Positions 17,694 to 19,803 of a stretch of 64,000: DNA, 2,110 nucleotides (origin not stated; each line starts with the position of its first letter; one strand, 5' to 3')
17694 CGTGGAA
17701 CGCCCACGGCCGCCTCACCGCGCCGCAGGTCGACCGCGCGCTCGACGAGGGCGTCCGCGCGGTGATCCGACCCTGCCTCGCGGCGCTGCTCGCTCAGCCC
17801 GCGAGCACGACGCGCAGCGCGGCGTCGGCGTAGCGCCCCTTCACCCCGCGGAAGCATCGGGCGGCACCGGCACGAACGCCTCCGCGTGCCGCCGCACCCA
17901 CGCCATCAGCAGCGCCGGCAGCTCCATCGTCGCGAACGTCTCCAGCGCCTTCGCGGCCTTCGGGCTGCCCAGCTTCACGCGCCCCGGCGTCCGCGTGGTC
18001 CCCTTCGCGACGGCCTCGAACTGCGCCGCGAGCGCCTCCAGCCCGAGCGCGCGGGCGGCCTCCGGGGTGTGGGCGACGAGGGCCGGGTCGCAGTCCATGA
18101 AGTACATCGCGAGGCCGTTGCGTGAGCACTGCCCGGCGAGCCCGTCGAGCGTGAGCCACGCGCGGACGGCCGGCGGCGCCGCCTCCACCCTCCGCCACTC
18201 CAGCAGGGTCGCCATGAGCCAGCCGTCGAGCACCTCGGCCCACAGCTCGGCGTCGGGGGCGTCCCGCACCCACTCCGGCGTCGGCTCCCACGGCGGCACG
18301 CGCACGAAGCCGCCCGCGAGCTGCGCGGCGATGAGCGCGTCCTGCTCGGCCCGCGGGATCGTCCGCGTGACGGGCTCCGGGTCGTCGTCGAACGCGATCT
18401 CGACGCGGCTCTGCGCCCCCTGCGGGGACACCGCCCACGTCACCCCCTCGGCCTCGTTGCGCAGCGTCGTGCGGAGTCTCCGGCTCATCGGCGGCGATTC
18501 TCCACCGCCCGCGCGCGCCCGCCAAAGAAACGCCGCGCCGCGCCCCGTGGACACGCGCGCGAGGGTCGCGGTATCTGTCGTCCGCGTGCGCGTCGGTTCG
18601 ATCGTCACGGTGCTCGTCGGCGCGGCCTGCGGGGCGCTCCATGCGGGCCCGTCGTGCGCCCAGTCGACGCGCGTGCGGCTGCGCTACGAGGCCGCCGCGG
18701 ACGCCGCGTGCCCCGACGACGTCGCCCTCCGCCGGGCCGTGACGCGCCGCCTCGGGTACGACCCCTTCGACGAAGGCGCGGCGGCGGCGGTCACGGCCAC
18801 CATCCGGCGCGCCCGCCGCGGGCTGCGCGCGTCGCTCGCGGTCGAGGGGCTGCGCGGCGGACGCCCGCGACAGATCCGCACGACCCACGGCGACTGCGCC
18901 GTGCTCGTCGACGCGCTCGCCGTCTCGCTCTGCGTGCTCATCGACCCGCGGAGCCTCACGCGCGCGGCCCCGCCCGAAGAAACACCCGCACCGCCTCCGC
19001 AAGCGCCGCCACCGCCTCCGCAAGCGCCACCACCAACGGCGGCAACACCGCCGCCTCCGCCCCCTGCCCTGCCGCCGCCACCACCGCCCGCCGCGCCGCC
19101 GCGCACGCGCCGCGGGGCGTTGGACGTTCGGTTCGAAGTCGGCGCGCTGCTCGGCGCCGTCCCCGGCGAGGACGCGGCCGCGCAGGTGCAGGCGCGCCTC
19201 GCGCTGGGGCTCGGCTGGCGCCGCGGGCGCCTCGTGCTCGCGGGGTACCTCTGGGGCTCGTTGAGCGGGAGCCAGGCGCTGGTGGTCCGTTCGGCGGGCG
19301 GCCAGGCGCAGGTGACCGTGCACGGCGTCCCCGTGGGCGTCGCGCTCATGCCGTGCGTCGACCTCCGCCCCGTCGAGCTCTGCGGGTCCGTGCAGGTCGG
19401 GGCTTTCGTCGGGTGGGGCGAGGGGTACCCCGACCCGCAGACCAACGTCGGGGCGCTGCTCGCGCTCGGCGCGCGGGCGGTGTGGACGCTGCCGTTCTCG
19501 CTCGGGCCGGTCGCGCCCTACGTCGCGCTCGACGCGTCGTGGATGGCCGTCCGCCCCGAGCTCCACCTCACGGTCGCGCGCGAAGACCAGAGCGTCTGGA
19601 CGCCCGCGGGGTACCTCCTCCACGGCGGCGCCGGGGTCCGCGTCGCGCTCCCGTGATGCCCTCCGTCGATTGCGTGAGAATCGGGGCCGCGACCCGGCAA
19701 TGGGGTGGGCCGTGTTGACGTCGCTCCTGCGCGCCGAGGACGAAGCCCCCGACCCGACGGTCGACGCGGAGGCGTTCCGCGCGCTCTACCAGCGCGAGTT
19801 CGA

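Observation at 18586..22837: ECF sigma / anti-sigma module translationally coupled to a Cys-rich lipoprotein, with a paralogous Cys-rich lipoprotein downstream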

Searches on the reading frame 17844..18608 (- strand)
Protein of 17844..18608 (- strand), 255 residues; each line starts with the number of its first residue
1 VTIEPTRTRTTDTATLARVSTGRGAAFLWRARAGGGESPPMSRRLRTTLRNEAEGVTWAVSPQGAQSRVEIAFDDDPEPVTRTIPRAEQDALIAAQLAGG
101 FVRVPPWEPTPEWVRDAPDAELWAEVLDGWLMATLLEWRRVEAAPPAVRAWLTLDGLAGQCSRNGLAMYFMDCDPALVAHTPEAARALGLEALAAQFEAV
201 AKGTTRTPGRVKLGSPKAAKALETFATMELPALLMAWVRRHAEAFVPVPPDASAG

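Call 6: search_protein_families(library=pfam, proteins=[window:17844-18608:-], max_evalue=0.1)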
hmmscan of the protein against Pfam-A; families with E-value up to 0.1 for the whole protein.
window:17844-18608:- (255 aa): 1 family
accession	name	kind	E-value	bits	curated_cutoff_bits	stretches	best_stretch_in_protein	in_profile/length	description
PF14300.12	DMP19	-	0.00019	22.4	25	1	143-206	2-62/112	DMP19-like protein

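Call 7: search_protein_families(library=ncbifam, proteins=[window:17844-18608:-], max_evalue=0.1)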
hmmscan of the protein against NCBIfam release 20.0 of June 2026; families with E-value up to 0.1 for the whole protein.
window:17844-18608:- (255 aa): 0 families

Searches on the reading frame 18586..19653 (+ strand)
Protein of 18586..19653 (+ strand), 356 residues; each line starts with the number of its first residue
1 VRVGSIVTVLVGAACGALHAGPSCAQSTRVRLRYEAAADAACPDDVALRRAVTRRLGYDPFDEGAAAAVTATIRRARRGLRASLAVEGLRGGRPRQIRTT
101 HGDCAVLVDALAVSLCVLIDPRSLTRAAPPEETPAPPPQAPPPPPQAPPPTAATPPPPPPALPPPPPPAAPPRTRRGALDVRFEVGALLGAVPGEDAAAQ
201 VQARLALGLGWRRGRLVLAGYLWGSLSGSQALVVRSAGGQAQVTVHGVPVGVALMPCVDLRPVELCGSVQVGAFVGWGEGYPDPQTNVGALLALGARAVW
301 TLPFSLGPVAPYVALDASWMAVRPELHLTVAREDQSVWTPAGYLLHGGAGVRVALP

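Call 6: search_protein_families(library=pfam, proteins=[window:18586-19653:+], max_evalue=0.1)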
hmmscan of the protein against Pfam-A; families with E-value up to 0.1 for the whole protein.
window:18586-19653:+ (356 aa): 0 families

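Call 7: search_protein_families(library=ncbifam, proteins=[window:18586-19653:+], max_evalue=0.1)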
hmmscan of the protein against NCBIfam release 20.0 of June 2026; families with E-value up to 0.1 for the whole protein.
window:18586-19653:+ (356 aa): 1 family
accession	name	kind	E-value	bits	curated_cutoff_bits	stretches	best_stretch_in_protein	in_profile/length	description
NF033761.1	gliding_GltJ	equivalog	0.068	12.2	450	1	105-178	380-452/671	adventurous gliding motility protein GltJ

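Call 28: find_homologous_proteins(query=window:18586-19653:+, max_evalue=0.00001)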
Query window:18586-19653:+ (356 aa): 8 proteins with E <= 0.00001 among 8000 candidates.
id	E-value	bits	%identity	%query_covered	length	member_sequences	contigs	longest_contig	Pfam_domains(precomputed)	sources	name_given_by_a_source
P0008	1.8e-226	769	100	100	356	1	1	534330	-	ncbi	ncbi:MAG: hypothetical protein U0324_10375 [Polyangiales bacterium]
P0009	2.4e-16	78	36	32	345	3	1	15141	-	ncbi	ncbi:MAG: hypothetical protein ACHQ17_00260 [Polyangia bacterium]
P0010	3.6e-14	71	34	66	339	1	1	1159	-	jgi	jgi:hypothetical protein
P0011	1.1e-11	63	37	29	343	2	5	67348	-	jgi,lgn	jgi:hypothetical protein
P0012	1.9e-11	62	30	81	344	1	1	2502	-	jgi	jgi:hypothetical protein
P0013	5.3e-8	51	-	-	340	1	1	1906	-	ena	-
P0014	1.8e-6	46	28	80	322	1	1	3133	-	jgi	jgi:hypothetical protein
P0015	3.3e-6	45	30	94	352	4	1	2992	-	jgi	jgi:hypothetical protein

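Call 38: predict_structure(alignment_id=A2)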
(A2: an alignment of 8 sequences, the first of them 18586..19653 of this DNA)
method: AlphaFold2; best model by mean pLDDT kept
length: 356 residues; sequences in the alignment: 8
mean_pLDDT: 74.3   pTM: 0.48
mean pLDDT of the five models: 74.3, 74.0, 70.9, 70.4, 69.5
residues with pLDDT >= 90: 65; 70-90: 152; 50-70: 108; < 50: 31
segments of 3 or more residues with pLDDT < 50: 1-26
pLDDT, mean of each block of 10 residues (from residue 1): 42 40 54 88 88 85 88 88 79 71 80 80 63 52 58 58 63 68 78 55 86 92 81 65 80 95 93 84 74 93 71 86 77 60 84 84
secondary structure, 60 per line:
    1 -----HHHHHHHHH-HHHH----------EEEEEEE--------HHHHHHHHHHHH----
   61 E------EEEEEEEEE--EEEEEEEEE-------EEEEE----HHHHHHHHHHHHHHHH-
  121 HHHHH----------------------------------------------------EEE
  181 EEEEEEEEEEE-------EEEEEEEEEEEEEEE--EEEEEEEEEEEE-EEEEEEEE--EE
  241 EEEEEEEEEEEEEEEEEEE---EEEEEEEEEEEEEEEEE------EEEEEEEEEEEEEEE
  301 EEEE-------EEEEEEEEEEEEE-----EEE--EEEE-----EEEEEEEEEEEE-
elements in order: H6-14 H16-19 E30-36 H45-56 E68-76 E79-87 E95-99 H104-119 H121-125 E178-191 E199-213 E216-227 E229-236 E239-259 E263-279 E286-304 E312-324 E330-332 E335-338 E344-355

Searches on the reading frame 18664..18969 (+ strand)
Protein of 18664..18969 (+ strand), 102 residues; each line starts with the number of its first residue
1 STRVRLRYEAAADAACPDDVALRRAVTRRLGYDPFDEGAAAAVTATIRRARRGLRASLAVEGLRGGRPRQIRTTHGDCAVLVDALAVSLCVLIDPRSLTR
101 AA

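Call 62: predict_structure(alignment_id=A5)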
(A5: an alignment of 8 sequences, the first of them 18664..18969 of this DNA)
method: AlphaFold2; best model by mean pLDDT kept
length: 102 residues; sequences in the alignment: 8
mean_pLDDT: 90.0   pTM: 0.79
mean pLDDT of the five models: 90.0, 89.8, 88.4, 85.1, 84.0
residues with pLDDT >= 90: 71; 70-90: 28; 50-70: 3; < 50: 0
segments of 3 or more residues with pLDDT < 50: none
pLDDT, mean of each block of 10 residues (from residue 1): 92 87 94 95 94 93 88 88 93 83 56
secondary structure, 60 per line:
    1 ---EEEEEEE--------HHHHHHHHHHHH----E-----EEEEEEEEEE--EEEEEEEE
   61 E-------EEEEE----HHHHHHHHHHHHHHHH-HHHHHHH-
elements in order: E4-10 H19-30 E41-50 E53-61 E69-73 H78-93 H95-101
